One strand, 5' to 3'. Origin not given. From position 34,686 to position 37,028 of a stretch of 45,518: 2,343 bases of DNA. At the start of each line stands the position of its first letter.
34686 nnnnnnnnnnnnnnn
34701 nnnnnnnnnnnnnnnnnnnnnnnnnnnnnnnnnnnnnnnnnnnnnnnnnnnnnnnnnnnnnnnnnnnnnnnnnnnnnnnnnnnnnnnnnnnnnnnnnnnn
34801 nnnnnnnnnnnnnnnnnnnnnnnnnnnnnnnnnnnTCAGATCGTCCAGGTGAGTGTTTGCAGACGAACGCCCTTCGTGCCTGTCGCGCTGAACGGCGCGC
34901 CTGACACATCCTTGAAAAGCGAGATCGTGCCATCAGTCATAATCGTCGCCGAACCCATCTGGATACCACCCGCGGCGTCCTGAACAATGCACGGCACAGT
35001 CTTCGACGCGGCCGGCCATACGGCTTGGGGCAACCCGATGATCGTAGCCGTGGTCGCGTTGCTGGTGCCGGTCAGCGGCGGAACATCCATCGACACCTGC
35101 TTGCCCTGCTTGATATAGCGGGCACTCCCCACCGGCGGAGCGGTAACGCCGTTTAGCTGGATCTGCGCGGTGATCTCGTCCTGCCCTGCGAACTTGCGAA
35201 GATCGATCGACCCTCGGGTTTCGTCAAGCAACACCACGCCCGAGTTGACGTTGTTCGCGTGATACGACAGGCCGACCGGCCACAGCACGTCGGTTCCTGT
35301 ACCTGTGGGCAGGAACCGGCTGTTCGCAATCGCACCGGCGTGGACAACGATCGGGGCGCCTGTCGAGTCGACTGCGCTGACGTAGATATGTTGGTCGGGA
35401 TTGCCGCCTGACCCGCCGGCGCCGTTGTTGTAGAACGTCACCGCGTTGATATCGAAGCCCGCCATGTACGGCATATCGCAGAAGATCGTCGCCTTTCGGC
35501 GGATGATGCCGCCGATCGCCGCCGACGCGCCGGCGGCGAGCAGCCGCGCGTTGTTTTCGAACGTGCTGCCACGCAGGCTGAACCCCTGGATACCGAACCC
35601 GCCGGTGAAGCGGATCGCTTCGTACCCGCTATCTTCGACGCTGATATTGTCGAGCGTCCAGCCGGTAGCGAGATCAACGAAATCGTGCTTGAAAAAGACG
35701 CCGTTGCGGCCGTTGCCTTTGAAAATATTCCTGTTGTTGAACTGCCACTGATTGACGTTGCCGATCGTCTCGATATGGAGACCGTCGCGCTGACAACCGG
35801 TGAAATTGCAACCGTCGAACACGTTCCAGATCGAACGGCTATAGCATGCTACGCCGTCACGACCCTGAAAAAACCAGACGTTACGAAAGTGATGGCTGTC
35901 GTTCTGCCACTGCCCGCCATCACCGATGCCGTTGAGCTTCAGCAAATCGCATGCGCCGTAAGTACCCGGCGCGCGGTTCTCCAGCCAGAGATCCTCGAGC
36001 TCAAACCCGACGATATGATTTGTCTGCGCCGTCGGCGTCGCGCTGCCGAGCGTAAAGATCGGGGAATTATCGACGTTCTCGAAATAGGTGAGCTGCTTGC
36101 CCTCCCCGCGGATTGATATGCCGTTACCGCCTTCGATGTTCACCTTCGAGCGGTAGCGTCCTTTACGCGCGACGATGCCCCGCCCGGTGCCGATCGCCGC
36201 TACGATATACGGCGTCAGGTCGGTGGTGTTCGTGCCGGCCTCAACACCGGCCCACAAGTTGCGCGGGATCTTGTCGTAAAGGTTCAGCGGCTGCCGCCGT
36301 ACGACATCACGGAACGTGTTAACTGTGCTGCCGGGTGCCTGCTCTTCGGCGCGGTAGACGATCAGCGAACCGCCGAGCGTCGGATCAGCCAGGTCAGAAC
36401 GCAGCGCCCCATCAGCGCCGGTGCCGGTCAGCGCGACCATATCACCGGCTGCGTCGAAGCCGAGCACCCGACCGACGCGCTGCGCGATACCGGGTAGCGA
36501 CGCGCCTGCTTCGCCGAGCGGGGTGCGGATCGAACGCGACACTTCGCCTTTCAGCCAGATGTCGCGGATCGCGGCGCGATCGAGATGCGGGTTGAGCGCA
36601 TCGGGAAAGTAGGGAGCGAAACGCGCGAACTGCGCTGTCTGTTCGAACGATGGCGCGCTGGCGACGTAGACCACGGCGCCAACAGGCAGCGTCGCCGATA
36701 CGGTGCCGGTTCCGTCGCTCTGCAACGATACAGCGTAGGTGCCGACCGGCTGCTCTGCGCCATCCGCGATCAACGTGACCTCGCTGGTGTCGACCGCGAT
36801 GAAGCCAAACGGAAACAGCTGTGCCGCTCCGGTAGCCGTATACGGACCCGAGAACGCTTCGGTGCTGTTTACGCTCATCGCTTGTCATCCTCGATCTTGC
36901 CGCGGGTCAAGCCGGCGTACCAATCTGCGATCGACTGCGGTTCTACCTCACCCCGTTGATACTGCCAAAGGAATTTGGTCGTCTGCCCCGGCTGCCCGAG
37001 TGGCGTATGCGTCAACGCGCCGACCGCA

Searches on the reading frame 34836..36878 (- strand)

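Call 102: search_protein_families(library=pfam, proteins=[window:34836-36878:-], max_evalue=0.001)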
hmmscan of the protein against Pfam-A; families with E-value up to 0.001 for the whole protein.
window:34836-36878:- (680 aa): 1 family
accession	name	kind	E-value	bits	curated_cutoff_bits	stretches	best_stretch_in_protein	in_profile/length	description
PF13229.12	Beta_helix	-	9.4e-05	22.5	25.9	0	250-373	45-148/158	Right handed beta helix region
